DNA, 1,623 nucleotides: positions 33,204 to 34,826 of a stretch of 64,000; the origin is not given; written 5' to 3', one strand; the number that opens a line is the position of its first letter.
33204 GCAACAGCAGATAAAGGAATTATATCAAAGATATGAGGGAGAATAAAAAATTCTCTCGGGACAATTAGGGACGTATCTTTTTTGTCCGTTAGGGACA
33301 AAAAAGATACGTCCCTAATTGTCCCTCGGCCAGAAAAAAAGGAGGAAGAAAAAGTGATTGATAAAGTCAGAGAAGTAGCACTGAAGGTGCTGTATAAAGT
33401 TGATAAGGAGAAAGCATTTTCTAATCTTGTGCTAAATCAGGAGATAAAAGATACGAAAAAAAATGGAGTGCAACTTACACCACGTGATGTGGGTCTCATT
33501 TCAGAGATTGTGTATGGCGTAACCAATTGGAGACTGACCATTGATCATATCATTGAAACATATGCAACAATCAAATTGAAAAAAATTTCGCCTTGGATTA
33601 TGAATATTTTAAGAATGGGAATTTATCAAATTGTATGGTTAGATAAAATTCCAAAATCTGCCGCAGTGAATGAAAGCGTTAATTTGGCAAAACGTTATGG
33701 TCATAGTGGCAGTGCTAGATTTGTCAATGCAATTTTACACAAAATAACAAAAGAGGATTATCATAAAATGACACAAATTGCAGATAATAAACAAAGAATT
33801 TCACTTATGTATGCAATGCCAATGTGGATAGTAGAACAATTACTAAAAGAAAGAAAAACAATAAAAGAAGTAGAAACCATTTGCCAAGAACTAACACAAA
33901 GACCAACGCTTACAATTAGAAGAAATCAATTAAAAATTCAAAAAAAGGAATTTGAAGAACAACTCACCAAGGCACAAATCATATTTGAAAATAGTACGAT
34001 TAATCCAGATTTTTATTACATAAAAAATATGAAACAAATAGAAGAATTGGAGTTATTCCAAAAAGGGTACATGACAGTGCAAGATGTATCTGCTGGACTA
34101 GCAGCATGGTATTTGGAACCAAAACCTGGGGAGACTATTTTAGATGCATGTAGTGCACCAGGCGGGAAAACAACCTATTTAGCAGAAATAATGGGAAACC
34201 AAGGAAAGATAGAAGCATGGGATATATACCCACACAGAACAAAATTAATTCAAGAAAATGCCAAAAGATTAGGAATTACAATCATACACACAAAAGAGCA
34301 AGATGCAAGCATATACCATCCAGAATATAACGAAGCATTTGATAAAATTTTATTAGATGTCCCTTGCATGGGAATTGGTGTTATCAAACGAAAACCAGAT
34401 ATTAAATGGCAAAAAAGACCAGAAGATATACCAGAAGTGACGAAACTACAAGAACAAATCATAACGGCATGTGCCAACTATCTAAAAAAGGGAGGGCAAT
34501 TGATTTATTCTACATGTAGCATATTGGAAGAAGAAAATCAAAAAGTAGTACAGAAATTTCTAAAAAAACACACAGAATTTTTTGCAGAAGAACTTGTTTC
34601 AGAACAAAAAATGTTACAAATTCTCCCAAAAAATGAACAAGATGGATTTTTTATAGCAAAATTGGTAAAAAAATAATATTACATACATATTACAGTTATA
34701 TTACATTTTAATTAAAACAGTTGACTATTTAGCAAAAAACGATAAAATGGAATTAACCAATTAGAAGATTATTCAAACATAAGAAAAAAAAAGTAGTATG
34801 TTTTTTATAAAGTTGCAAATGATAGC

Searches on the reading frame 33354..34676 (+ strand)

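Call 49: search_protein_families(library=pfam, proteins=[window:33354-34676:+])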
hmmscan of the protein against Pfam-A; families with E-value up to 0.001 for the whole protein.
window:33354-34676:+ (440 aa): 7 families
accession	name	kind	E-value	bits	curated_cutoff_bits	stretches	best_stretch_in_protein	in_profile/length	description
PF01189.24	Methyltr_RsmB-F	-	1.6e-63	214.4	27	1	253-437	3-198/199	16S rRNA methyltransferase RsmB/F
PF01029.23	NusB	-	1.8e-35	122.7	23.1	1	4-133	2-133/133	NusB family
PF13847.12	Methyltransf_31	-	1e-09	38.7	27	1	257-423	2-140/145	Methyltransferase domain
PF22458.1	RsmF-B_ferredox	-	2.4e-08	34.5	27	1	156-219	2-63/74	Methyltr_RsmF/B-like, ferredoxin-like domain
PF01728.25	FtsJ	-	8.1e-07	29.6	24.1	1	257-406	20-155/181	FtsJ-like methyltransferase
PF17125.10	Methyltr_RsmF_N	-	0.0002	22.2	34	1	171-244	15-85/86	N-terminal domain of 16S rRNA methyltransferase RsmF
PF02005.22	TRM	-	0.00032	20.5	27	0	250-335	50-127/376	N2,N2-dimethylguanosine tRNA methyltransferase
